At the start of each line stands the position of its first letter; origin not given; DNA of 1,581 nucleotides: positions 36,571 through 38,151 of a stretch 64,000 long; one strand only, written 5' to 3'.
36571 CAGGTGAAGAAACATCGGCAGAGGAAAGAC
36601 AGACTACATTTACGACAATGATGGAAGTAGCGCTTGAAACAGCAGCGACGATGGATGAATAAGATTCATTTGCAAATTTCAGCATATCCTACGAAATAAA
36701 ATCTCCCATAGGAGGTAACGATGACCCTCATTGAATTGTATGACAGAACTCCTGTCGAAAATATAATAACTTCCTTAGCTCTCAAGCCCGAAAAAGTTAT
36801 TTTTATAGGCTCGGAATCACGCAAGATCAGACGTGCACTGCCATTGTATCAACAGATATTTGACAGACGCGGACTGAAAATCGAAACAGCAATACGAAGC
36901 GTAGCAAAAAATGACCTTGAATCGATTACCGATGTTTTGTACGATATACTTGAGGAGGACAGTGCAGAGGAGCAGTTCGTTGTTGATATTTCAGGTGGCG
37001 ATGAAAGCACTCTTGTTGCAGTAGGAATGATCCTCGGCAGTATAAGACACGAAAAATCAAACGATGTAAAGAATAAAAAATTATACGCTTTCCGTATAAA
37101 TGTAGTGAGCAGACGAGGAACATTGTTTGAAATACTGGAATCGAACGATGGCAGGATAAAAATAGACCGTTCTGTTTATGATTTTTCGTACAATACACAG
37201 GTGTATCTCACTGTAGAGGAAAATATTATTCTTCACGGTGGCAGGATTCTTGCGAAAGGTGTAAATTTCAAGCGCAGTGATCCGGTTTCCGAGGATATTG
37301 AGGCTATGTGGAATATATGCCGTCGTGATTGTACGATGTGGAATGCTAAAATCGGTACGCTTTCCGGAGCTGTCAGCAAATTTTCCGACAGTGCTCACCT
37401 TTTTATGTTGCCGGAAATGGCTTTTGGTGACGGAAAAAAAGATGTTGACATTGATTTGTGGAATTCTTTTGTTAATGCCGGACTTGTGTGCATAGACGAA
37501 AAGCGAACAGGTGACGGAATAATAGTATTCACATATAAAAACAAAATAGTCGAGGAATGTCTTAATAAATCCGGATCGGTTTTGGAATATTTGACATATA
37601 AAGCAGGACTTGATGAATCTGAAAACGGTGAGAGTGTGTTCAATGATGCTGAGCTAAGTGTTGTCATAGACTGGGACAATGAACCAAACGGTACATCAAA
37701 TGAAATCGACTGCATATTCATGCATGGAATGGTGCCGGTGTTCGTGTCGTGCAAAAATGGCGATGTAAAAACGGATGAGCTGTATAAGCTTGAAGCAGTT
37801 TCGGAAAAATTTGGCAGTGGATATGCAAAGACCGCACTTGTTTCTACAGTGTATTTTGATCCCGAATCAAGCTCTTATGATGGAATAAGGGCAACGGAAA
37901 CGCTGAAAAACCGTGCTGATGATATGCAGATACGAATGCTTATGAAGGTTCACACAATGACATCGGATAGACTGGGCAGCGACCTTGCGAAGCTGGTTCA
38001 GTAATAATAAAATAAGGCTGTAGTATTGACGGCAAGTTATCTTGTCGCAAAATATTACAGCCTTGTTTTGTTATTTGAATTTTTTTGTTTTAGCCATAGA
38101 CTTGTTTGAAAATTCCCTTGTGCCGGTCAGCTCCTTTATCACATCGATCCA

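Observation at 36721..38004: Orphan CARF + PD-(D/E)xK protein (Card1/Can2-like) with no CRISPR-Cas partner, encoded as the last gene of a nucleoside-salvage operon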

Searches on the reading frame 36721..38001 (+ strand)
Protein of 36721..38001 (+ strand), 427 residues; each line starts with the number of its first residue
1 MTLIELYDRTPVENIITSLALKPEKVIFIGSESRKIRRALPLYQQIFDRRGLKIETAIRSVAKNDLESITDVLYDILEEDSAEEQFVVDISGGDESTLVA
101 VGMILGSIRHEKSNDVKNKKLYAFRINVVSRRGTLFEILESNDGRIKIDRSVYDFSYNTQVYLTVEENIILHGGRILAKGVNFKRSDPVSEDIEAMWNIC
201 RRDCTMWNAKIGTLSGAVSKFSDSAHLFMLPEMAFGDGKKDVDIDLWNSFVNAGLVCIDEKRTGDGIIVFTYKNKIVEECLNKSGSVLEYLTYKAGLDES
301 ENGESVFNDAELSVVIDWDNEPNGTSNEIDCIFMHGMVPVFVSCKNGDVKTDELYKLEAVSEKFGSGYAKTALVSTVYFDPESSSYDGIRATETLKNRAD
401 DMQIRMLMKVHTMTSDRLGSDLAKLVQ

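Call 3: search_protein_families(library=pfam, proteins=[window:36721-38001:+], max_evalue=1)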
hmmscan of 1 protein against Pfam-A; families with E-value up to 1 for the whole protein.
window:36721-38001:+ (427 aa): 2 families
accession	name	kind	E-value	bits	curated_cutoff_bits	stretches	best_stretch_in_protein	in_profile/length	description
PF09002.17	Card1_endonuc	-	4.1e-07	30.1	26.4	1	284-376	9-100/136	Card1-like, endonuclease domain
PF03460.22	NIR_SIR_ferr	-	0.0022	18.1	24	1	341-370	13-42/69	Nitrite/Sulfite reductase ferredoxin-like half domain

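Call 4: search_protein_families(library=padloc, proteins=[window:36721-38001:+], max_evalue=1)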
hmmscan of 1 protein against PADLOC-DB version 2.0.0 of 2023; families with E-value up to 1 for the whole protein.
window:36721-38001:+ (427 aa): 22 families
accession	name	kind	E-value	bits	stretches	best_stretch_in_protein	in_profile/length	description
PDLC01880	CARF4--CARF_PDDEXK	-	6.4e-21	73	2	285-407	240-346/364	-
PDLC01895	CARF4--CARF_PDDEXK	-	1.2e-18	65.3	2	304-376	270-344/397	-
PDLC01881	CARF4--CARF_PDDEXK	-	1e-17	62.4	2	147-407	120-359/378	-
PDLC01619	Csx1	-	4e-15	53.8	2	271-377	212-308/330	CAS-III; associated_signaling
PDLC01037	Csx1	-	5.9e-14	50.3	1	6-381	8-287/320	ARF+Nuclease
PDLC01968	CARF_PDDEXK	-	5.1e-12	43.6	1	251-396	220-328/361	-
PDLC01890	CARF4--CARF_PDDEXK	-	5.7e-11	40.4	1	309-413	252-345/366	-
PDLC01884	CARF4--CARF_PDDEXK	-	3.6e-10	37.8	1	246-376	216-342/382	-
PDLC01882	CARF4--CARF_PDDEXK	-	7.7e-08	29.2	1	312-382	461-537/569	-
PDLC01897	CARF4--CARF_PDDEXK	-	3.7e-07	27.8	1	199-386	178-337/369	-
PDLC01898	CARF4--CARF_PDDEXK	-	4.9e-06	24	1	279-374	170-259/296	-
PDLC01900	CARF4--CARF_PDDEXK_AAA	-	9.8e-05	19.1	1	325-377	478-530/556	-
PDLC01031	Csx1/Csm6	-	0.00018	19.1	1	11-101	15-100/357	CARF+HEPN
PDLC01849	CARF3--CARF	-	0.00022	19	1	6-107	9-106/197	-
PDLC01887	CARF4--CARF_PDDEXK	-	0.0005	17.7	1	1-95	2-90/285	-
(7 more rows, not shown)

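Call 5: search_protein_families(library=ncbifam, proteins=[window:36721-38001:+], max_evalue=1)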
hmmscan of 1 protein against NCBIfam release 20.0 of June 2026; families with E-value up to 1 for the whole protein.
window:36721-38001:+ (427 aa): 2 families
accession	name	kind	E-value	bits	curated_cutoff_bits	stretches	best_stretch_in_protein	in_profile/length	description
TIGR01884.1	cas_HTH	subfamily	0.0018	17.7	60.2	1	22-131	23-123/202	CRISPR-associated CARF protein Csa3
NF001979.1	PRK00768.1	equivalog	0.063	12.8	250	1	52-101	9-55/266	NAD(+) synthase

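Call 6: search_solved_structures(query=window:36721-38001:+, max_evalue=10, show_alignments=3)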
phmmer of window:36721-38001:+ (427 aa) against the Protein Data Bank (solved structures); distinct sequences matched with E-value up to 10: 2.
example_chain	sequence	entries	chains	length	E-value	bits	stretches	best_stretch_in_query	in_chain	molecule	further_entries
8bao_A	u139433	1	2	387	0.12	14.6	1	323-376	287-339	DUF1887 family protein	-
2cf4_A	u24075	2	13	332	0.81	11.8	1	67-151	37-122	PROTEIN PH0519 | COBALT-ACTIVATED PEPTIDASE TET1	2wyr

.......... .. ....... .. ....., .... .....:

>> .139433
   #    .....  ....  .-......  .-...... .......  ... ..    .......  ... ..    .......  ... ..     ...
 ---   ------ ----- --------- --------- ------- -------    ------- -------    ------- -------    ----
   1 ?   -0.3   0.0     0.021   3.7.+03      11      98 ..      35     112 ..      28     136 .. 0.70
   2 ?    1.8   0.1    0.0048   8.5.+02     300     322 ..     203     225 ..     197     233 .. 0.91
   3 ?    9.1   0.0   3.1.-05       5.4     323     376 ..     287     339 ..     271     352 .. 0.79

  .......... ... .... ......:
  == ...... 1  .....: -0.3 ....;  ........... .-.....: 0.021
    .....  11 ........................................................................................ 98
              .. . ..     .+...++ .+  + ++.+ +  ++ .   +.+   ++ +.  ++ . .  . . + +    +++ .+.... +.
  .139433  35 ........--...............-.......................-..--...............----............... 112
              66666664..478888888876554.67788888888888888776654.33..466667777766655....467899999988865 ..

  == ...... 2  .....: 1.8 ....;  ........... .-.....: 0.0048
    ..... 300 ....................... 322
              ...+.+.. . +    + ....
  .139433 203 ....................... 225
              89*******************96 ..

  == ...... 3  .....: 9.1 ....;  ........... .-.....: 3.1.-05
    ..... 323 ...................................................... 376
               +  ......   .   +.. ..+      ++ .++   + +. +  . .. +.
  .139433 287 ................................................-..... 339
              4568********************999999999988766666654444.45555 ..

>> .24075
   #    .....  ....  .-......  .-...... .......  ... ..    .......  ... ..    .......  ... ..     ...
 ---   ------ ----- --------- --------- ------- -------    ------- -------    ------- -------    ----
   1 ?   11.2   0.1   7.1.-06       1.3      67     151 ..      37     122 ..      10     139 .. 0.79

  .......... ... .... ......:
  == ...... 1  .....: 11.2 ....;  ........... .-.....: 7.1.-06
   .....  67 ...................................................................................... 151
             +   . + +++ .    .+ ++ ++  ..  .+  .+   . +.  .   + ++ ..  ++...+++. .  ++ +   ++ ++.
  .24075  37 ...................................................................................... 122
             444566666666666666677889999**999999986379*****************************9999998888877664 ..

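Call 12: find_homologous_proteins(query=window:36721-38001:+, max_evalue=0.001)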
Query window:36721-38001:+ (427 aa): 237 proteins with E <= 0.001 among 4772 candidates; the best 120 are listed.
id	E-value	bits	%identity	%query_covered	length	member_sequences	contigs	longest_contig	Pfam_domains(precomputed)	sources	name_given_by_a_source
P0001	4.0e-280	946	100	100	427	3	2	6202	PF09002.18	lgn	-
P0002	1.7e-232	790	83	100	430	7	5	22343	PF09002.18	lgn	-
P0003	4.5e-218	742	78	100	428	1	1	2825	PF09002.18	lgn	-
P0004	1.2e-216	737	78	100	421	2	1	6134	PF09002.18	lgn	-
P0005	4.9e-185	633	67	100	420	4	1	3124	PF09002.18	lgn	-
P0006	3.3e-183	627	65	100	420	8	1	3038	PF09002.18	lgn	-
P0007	2.2e-182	625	65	100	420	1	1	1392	PF09002.18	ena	-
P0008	7.4e-181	620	65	100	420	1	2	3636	PF09002.18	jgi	-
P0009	3.2e-178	611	65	100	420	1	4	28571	PF09002.18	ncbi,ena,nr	ncbi:MAG: DUF1887 family protein [Clostridia bacterium]|nr:DUF1887 family protein [Clostridia bacter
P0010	1.1e-173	596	71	88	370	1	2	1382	PF09002.18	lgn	-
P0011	1.5e-173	596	62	100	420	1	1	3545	PF09002.18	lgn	-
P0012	1.5e-167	576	61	100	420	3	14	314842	PF09002.18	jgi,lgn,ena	-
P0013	1.8e-156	539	56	100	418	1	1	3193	PF09002.18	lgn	-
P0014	4.5e-153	528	57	100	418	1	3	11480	PF09002.18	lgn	-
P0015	4.1e-145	502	52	100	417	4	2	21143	PF09002.18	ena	-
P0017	7.9e-144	498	51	100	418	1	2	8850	PF09002.18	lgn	-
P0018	6.8e-143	495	52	100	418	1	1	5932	PF09002.18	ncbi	-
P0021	6.5e-141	488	54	100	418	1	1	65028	PF09002.18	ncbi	-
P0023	6.0e-139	482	53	100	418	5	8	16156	PF09002.18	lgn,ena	-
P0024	6.1e-139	482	50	100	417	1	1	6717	PF09002.18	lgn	-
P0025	3.2e-138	479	50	100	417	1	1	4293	PF09002.18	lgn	-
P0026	6.7e-138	478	53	100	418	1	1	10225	PF09002.18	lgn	-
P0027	1.6e-137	477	52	100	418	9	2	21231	PF22662.4,PF09002.18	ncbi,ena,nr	ncbi:MAG: DUF1887 family protein [Clostridia bacterium]|nr:DUF1887 family protein [Clostridia bacter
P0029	4.0e-137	476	52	100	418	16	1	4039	PF09002.18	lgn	-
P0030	1.7e-136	474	52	100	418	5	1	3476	PF09002.18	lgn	-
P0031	1.0e-135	471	51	100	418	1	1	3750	PF09002.18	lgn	-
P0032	1.2e-135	471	48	100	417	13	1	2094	PF09002.18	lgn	-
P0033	2.4e-135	470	51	100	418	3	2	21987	PF09002.18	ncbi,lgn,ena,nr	ncbi:MAG: DUF1887 family protein [Clostridia bacterium]|nr:DUF1887 family protein [Clostridia bacter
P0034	2.2e-134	467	51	100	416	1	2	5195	PF09002.18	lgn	-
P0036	1.2e-132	461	52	99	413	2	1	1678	PF09002.18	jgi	-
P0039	6.1e-132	459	50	100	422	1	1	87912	-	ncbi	-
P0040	6.9e-132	458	50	100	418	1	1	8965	PF09002.18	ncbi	-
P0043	3.4e-130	453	48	100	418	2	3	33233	PF09002.18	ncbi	-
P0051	9.7e-127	441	49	100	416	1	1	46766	PF09002.18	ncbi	-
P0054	4.2e-123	429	50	95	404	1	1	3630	PF09002.18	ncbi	ncbi:MAG: hypothetical protein ACI4V1_04350, partial [Eubacteriales bacterium]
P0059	2.7e-122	427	46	100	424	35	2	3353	PF09002.18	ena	-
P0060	4.3e-121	423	46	100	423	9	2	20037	PF09002.18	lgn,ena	-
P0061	2.3e-120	420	48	100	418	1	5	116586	PF09002.18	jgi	-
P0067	3.7e-112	393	45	100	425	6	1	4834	PF09002.18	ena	-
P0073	6.9e-101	356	41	100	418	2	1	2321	PF09002.18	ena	-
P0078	2.1e-74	269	39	97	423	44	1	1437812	-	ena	-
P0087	4.8e-68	248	34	99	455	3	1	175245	-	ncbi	-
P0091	4.5e-59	219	35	100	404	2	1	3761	PF09002.18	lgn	-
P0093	4.1e-58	215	35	100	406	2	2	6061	PF09002.18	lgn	-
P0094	7.1e-58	215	35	99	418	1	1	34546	PF09002.18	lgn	-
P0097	3.5e-57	212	35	100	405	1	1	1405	PF09002.18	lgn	-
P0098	8.7e-57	211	35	100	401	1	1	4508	PF09002.18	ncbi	-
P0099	1.7e-56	210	36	100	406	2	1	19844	PF09002.18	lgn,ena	-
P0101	9.2e-56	208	35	100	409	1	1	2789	PF09002.18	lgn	-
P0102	9.5e-56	208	34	100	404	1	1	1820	PF09002.18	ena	-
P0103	1.7e-55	207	34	100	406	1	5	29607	PF09002.18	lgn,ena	-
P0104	4.1e-55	206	35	98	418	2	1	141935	-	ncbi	-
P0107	7.5e-55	205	32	100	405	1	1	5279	PF09002.18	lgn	-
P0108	8.8e-55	204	36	100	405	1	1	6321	PF09002.18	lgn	-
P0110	3.4e-54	202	35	95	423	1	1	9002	PF09002.18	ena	-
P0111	3.6e-54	202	35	95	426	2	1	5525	PF09002.18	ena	-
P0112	4.2e-54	202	35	100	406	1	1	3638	PF09002.18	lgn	-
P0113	5.5e-54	202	34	100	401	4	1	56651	PF09002.18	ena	-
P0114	7.2e-54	201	34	100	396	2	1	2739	PF09002.18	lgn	-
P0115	9.4e-54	201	35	100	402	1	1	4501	PF09002.18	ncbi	-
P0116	2.1e-53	200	33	95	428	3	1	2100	PF09002.18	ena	-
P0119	3.5e-53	199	35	95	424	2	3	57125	PF09002.18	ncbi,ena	-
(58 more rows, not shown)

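Call 15: find_encoding_contigs(protein=P0012, flank=10000, max_places=3)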
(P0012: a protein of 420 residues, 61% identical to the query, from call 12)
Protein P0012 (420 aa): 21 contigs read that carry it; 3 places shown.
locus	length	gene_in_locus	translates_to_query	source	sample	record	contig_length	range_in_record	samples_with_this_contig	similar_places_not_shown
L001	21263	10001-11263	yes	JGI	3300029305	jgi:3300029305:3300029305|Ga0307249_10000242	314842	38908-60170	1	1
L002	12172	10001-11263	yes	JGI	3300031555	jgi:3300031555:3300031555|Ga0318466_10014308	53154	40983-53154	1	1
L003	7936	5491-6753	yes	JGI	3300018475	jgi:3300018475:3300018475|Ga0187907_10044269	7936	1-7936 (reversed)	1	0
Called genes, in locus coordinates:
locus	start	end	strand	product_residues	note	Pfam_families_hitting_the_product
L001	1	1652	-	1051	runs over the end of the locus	PF00133:tRNA-synt_1, PF01406:tRNA-synt_1e (faint), PF09334:tRNA-synt_1g, PF08264:Anticodon_1, PF19302:DUF5915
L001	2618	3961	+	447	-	PF03747:ADP_ribosyl_GH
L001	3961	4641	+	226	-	PF00702:Hydrolase, PF12710:HAD, PF13419:HAD_2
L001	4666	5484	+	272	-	PF02811:PHP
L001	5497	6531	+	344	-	-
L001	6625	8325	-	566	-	PF02837:Glyco_hydro_2_N, PF22666:Glyco_hydro_2_N2, PF02836:Glyco_hydro_2_C (weak)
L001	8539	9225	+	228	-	PF01791:DeoC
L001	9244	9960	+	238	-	PF01048:PNP_UDP_1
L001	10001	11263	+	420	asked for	PF09002:Card1_endonuc (weak)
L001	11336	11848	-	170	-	-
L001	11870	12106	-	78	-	-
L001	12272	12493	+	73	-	-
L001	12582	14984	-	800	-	-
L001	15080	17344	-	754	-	-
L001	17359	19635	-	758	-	-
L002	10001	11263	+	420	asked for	PF09002:Card1_endonuc (weak)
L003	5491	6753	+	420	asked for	PF09002:Card1_endonuc (weak)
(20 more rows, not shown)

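Call 16: find_encoding_contigs(protein=P0039, flank=10000, max_places=2)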
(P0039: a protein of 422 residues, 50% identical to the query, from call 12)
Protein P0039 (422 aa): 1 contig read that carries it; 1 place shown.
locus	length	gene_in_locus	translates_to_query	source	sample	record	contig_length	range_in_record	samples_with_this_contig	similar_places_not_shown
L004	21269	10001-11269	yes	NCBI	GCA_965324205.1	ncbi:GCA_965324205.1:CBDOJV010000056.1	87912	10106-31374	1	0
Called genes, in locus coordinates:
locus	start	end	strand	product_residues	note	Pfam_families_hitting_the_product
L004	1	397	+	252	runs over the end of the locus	PF01048:PNP_UDP_1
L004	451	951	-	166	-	PF01467:CTP_transf_like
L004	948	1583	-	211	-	PF03602:Cons_hypoth95, PF05175:MTS (weak), PF13847:Methyltransf_31 (faint)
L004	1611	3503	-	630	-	PF01541:GIY-YIG, PF27096:UvrC_M, PF02151:UVR, PF22920:UvrC_RNaseH, PF08459:UvrC_RNaseH_dom, PF12826:HHH_2, PF14520:HHH_5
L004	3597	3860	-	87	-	PF00381:PTS-HPr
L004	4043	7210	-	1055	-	PF00133:tRNA-synt_1, PF01406:tRNA-synt_1e (faint), PF09334:tRNA-synt_1g, PF08264:Anticodon_1, PF19302:DUF5915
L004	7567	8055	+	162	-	PF01035:DNA_binding_1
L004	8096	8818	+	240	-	PF01048:PNP_UDP_1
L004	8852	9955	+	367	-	PF22244:GCE_fung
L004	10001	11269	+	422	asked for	-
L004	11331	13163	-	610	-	PF00664:ABC_membrane, PF00005:ABC_tran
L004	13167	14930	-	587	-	PF00664:ABC_membrane, PF00005:ABC_tran, PF02463:SMC_N (weak)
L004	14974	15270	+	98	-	-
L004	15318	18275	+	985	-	PF00675:Peptidase_M16 (faint), PF05193:Peptidase_M16_C, PF08367:M16C_assoc, PF22516:PreP_C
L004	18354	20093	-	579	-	PF02837:Glyco_hydro_2_N, PF22666:Glyco_hydro_2_N2, PF00703:Glyco_hydro_2, PF02836:Glyco_hydro_2_C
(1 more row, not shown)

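Call 17: find_encoding_contigs(protein=P0078, flank=10000, max_places=2)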
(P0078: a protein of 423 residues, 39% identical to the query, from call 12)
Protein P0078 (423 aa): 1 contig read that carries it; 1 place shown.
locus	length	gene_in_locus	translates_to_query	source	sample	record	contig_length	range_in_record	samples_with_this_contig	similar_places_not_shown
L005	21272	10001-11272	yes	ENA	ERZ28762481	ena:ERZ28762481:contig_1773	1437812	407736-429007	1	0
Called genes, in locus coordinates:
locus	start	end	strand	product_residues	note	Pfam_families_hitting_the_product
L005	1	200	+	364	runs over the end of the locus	PF04203:Sortase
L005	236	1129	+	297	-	PF21302:Zn_ribbon_RlmA, PF13847:Methyltransf_31, PF08241:Methyltransf_11 (weak)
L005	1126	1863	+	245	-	PF00535:Glycos_transf_2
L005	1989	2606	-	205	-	-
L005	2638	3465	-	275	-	PF07833:Cu_amine_oxidN1, PF07486:Hydrolase_2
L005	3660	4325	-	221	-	PF07853:DUF1648, PF13630:SdpI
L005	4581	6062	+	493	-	PF01547:SBP_bac_1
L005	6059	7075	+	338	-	PF01745:IPT (weak), PF01715:IPPT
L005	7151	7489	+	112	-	PF13847:Methyltransf_31 (weak), PF08242:Methyltransf_12 (weak), PF13649:Methyltransf_25 (weak)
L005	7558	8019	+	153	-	-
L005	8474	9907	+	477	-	PF01554:MatE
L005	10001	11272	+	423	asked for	-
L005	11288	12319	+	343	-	PF02826:2-Hacid_dh_C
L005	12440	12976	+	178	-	-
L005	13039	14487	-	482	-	PF13416:SBP_bac_8 (weak)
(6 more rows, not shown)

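Call 18: find_encoding_contigs(protein=P0104, flank=10000, max_places=2)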
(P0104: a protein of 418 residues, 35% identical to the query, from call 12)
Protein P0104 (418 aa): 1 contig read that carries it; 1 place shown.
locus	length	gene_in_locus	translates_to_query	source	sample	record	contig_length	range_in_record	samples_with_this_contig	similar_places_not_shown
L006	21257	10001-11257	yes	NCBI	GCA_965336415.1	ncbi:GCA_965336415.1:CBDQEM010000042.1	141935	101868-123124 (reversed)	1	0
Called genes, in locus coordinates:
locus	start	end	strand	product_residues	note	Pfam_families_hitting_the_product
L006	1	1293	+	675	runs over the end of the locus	-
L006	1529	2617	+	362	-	PF00266:Aminotran_5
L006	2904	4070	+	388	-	PF00389:2-Hacid_dh, PF02826:2-Hacid_dh_C, PF03446:NAD_binding_2 (faint)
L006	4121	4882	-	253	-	PF02535:Zip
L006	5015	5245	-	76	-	-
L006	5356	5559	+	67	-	PF12844:HTH_19, PF13560:HTH_31, PF01381:HTH_3, PF13443:HTH_26 (weak)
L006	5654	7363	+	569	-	PF22666:Glyco_hydro_2_N2, PF02837:Glyco_hydro_2_N, PF00703:Glyco_hydro_2 (weak)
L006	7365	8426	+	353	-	PF08240:ADH_N, PF00107:ADH_zinc_N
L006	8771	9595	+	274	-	-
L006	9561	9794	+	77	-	-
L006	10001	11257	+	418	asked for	-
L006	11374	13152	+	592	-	-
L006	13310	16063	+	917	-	-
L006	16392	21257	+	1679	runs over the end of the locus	PF18998:Flg_new_2 (weak), PF19127:Choline_bind_3 (faint)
